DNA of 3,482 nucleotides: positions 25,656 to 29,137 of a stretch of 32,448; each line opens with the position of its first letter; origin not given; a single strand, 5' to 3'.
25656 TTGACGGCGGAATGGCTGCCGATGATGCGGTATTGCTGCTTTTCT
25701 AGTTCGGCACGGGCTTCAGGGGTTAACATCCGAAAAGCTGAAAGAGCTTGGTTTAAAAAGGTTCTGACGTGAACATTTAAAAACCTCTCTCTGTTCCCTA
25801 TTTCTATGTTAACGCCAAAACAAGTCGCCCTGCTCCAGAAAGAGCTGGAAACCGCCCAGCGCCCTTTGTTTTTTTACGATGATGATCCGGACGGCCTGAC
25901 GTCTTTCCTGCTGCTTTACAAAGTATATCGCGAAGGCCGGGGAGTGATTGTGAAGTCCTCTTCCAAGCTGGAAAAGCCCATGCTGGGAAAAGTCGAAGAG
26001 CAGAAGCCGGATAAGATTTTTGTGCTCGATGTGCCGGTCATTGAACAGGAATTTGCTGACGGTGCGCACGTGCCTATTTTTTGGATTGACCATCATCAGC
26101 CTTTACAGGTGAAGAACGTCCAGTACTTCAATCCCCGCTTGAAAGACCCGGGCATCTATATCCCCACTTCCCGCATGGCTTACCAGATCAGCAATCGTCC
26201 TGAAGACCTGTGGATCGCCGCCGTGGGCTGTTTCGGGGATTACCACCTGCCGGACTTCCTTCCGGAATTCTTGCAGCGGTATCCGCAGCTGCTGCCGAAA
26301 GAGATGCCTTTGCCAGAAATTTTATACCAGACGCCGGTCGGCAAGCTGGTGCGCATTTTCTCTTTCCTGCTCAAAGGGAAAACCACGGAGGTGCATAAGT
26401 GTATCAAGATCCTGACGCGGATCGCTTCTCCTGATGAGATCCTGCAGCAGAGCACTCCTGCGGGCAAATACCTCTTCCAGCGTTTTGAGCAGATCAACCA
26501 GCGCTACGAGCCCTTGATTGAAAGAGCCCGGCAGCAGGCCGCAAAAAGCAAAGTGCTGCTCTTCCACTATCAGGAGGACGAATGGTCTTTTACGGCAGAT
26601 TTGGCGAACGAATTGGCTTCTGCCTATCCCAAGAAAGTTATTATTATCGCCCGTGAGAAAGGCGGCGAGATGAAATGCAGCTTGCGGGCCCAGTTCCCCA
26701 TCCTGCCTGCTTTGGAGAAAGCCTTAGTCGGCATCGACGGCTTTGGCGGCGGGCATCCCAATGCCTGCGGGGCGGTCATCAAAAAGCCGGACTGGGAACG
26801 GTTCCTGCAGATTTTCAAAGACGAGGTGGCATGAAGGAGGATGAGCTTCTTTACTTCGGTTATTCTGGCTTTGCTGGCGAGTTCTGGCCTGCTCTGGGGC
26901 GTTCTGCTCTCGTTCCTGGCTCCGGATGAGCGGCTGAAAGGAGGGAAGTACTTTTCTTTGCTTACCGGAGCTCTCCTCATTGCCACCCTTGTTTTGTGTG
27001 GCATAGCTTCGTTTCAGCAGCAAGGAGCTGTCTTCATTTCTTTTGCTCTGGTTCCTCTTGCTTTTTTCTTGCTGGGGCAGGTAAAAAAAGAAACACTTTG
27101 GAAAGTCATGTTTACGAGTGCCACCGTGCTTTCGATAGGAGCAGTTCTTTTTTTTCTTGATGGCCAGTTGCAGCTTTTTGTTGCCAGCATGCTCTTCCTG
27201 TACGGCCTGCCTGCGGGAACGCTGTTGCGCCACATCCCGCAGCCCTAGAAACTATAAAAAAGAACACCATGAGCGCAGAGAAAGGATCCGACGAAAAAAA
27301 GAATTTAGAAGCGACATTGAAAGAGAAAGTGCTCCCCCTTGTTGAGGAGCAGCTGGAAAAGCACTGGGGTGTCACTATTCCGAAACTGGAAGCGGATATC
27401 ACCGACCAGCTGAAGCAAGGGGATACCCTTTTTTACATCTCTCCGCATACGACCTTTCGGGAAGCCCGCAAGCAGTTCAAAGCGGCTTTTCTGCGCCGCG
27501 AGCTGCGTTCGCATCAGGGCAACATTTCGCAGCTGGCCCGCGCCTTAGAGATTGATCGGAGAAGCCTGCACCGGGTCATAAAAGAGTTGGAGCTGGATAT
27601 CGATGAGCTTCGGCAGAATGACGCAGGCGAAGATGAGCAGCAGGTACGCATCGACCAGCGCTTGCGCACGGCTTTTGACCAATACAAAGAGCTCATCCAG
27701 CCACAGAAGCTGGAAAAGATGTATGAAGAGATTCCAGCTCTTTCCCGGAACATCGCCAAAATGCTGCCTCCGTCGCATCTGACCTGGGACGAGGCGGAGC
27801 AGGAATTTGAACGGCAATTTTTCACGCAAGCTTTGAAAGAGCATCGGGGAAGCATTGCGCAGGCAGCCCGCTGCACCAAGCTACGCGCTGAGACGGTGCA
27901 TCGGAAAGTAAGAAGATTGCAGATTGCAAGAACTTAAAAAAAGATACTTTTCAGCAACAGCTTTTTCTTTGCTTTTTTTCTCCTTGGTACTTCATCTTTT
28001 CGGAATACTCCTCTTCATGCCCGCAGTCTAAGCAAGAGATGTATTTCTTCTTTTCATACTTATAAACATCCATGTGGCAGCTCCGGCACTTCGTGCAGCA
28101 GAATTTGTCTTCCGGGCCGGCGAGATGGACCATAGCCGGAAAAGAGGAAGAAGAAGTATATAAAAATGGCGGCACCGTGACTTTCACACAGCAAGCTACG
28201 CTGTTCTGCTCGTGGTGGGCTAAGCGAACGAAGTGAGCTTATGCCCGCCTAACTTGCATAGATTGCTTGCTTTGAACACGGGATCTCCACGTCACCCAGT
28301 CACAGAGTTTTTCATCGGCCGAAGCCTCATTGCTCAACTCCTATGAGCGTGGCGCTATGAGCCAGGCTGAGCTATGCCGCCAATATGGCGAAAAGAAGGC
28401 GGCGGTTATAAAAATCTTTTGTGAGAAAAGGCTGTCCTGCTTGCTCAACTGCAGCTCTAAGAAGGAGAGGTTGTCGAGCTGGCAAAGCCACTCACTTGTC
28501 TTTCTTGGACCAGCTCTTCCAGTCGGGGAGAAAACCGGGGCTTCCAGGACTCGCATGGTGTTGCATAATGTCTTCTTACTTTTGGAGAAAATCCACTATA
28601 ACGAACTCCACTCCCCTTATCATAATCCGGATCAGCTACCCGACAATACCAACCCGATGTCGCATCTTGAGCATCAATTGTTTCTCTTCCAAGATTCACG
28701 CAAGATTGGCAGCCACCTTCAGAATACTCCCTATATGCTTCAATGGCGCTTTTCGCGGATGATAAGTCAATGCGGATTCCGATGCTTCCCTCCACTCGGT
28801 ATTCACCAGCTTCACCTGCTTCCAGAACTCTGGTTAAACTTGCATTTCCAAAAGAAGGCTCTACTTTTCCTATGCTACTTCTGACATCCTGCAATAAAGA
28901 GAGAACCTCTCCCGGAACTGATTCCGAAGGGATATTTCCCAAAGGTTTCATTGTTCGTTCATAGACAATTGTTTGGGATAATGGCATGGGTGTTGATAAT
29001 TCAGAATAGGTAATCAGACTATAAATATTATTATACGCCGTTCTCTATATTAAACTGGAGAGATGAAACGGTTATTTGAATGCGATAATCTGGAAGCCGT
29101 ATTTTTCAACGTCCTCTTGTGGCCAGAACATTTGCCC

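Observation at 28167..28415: tRNA(CAU) gene with two introns, one at the non-canonical T-loop position 59/60, hidden under spurious ORFs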

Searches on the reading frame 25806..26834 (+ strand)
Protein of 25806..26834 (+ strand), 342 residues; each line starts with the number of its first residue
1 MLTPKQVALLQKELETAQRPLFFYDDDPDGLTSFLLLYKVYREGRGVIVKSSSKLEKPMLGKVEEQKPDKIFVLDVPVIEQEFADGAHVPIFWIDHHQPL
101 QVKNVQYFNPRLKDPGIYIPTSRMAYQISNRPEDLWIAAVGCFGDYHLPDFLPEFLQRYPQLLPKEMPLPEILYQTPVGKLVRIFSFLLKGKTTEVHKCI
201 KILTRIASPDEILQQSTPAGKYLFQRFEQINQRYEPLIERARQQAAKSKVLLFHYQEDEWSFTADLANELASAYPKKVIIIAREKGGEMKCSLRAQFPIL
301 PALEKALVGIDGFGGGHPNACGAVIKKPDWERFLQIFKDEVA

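Call 8: find_encoding_contigs(protein=window:25806-26834:+, flank=3000, max_places=6)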
Protein window:25806-26834:+ (342 aa): 2 contigs read that carry it; 2 places shown.
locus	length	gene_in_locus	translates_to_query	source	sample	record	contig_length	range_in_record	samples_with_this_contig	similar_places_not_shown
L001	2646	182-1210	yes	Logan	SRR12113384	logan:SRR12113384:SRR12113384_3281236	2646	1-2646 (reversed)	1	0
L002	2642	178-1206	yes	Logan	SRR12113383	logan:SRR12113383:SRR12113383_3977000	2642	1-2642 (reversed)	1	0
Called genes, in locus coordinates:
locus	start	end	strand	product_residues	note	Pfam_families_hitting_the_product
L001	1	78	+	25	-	?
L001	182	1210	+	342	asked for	PF01368:DHH (weak), PF02272:DHHA1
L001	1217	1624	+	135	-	-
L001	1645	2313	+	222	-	PF02954:HTH_8 (faint)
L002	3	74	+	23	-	?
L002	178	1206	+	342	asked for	PF01368:DHH (weak), PF02272:DHHA1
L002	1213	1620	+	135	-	-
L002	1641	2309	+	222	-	PF02954:HTH_8 (faint)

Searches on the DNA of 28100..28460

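Call 5: search_rna_families(source=window, start=28100, end=28460, threshold=evalue, max_evalue=10, show_alignments=4)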
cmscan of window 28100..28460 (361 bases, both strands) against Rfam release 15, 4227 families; matches with E-value up to 10: 1.
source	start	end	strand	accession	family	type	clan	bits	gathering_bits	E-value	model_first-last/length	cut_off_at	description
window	28372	28397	+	RF03156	L31-Firmicutes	Cis-reg; leader;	CL00118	12.4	33.3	5.3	1-32/32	no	L31-Firmicutes ribosomal protein leader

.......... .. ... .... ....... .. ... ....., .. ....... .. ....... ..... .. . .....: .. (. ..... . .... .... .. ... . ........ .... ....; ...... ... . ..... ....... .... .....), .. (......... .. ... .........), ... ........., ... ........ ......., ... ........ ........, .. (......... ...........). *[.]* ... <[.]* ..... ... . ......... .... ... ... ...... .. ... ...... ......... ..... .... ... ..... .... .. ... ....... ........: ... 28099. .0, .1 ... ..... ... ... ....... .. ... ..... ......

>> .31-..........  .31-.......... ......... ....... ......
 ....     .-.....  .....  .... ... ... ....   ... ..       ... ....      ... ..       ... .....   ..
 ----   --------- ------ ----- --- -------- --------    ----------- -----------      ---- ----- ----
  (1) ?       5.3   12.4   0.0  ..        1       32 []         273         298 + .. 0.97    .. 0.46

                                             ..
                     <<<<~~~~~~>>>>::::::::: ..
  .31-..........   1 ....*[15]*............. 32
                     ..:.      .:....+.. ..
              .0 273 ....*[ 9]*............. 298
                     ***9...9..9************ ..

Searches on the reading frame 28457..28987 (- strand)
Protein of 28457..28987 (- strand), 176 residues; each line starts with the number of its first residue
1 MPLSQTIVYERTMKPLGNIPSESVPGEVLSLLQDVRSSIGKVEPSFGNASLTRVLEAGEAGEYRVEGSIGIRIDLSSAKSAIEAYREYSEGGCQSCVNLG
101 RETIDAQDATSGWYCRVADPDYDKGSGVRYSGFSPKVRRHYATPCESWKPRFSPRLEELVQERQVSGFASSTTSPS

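Call 11: search_protein_families(library=pfam, proteins=[window:28457-28987:-])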
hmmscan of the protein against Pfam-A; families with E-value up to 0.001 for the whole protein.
window:28457-28987:- (176 aa): 0 families

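Call 14: find_encoding_contigs(protein=window:28457-28987:-, flank=5000, max_places=10)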
Protein window:28457-28987:- (176 aa): 1 contig read that carries it; 1 place shown.
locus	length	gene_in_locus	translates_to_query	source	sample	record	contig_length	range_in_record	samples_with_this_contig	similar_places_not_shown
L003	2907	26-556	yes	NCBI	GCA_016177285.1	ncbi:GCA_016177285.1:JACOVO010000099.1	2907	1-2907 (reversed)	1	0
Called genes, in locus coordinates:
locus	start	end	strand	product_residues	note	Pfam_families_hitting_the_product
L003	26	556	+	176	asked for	-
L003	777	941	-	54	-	-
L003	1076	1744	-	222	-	PF02954:HTH_8 (faint)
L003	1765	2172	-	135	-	-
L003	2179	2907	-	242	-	PF02272:DHHA1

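Call 19: find_homologous_proteins(query=window:28457-28987:-)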
Query window:28457-28987:- (176 aa): 57 proteins with E <= 0.001 among 111 candidates.
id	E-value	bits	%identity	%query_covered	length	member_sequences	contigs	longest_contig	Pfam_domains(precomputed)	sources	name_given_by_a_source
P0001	1.2e-111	388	100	100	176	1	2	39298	-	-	-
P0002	1.6e-64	235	67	91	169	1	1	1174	-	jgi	-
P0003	2.5e-62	228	63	92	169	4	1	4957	-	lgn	-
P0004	5.4e-62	227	63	90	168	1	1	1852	-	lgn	-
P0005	1.2e-59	219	61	92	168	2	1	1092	-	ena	-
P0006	3.3e-58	214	61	92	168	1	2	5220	-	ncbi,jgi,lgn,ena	-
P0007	3.8e-58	214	60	93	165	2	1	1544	-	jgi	jgi:hypothetical protein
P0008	7.0e-58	213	59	93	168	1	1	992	-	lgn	-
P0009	8.3e-58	213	60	93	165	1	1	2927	-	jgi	jgi:hypothetical protein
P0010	1.1e-57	213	60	92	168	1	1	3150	-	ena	-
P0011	2.9e-57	211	60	92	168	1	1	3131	-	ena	-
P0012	3.9e-57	211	62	91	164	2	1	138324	-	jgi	-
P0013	5.5e-57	210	59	91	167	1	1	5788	-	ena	-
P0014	1.3e-56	209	60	92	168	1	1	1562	-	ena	-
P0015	2.3e-55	205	57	93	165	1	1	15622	-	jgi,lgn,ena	-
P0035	1.9e-51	192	54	92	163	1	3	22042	-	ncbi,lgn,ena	ncbi:MAG: hypothetical protein AABW91_02085 [Nanoarchaeota archaeon]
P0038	1.1e-50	190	57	91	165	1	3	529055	-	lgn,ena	-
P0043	5.8e-50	188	58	93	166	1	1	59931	-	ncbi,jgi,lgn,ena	-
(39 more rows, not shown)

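Call 20: find_encoding_contigs(protein=P0012, flank=3000, max_places=2)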
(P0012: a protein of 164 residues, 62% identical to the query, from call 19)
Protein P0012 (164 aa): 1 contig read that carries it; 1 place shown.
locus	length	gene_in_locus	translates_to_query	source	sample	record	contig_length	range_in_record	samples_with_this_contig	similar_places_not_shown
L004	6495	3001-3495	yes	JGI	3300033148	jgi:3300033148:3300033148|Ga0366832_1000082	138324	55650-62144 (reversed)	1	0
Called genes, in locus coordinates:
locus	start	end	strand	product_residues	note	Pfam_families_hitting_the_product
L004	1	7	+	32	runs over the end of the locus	-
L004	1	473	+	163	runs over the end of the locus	PF03703:bPH_2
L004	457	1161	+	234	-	-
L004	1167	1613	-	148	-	PF06966:DUF1295 (weak), PF04191:PEMT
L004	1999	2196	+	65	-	-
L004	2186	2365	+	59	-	-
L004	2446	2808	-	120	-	PF03819:MazG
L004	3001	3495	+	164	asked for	-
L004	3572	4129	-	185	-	PF01066:CDP-OH_P_transf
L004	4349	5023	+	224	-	PF03161:LAGLIDADG_2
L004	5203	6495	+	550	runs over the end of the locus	PF02554:CstA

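Call 21: find_encoding_contigs(protein=P0038, flank=3000, max_places=2)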
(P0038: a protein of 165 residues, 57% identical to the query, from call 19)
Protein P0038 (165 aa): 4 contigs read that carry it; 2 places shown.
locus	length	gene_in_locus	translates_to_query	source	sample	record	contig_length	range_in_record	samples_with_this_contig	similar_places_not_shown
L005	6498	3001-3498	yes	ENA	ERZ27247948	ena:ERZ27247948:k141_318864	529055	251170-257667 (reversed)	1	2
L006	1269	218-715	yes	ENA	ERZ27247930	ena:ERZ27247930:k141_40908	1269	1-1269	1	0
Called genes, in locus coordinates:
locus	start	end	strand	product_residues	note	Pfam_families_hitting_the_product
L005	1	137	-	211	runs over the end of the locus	PF07853:DUF1648, PF13630:SdpI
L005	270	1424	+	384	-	PF00438:S-AdoMet_synt_N, PF02772:S-AdoMet_synt_M, PF02773:S-AdoMet_synt_C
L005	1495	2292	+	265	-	-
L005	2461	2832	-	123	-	-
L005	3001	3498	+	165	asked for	-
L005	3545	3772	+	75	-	PF12674:Zn_ribbon_2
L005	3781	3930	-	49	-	-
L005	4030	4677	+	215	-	-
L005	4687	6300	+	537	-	PF02562:PhoH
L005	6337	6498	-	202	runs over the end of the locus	PF03367:Zn_ribbon_ZPR1, PF22794:jr-ZPR1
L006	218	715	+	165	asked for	-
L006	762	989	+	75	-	PF12674:Zn_ribbon_2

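Call 22: find_encoding_contigs(protein=P0043, flank=3000, max_places=2)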
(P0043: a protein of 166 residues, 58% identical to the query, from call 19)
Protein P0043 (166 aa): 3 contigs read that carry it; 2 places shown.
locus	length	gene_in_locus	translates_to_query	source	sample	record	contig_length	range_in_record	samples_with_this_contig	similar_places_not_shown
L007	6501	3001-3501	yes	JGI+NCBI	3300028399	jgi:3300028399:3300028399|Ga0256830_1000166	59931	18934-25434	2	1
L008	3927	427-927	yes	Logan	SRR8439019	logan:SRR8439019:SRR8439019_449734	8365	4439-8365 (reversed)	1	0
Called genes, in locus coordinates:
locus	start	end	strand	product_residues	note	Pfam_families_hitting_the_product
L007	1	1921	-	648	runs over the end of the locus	PF16177:ACAS_N, PF00501:AMP-binding, PF13193:AMP-binding_C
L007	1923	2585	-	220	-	PF01928:CYTH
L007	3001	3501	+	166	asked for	-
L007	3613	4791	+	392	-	PF00999:Na_H_Exchanger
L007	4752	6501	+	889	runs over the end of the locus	PF00690:Cation_ATPase_N, PF00122:E1-E2_ATPase, PF00702:Hydrolase, PF13246:Cation_ATPase, PF00689:Cation_ATPase_C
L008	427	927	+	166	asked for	-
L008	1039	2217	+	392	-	PF00999:Na_H_Exchanger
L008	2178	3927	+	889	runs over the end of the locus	PF00690:Cation_ATPase_N, PF00122:E1-E2_ATPase, PF00702:Hydrolase, PF13246:Cation_ATPase, PF00689:Cation_ATPase_C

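Call 23: find_encoding_contigs(protein=P0035, flank=3000, max_places=2)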
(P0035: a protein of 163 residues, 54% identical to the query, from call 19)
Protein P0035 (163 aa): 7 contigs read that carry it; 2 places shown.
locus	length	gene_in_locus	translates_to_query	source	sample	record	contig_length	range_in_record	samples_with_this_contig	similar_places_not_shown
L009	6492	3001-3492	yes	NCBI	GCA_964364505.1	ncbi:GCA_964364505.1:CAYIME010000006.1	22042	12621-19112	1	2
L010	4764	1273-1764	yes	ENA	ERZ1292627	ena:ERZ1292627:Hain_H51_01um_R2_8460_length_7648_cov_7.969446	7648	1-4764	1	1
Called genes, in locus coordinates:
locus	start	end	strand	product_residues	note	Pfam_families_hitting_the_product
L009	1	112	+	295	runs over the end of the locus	-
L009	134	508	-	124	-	-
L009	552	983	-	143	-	-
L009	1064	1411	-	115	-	-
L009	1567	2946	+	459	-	-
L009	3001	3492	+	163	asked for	-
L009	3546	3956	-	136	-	-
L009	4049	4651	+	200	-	-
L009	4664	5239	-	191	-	PF02676:TYW3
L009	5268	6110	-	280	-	-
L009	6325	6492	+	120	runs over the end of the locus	-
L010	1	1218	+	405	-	?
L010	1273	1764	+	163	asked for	-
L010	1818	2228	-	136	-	-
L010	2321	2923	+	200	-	-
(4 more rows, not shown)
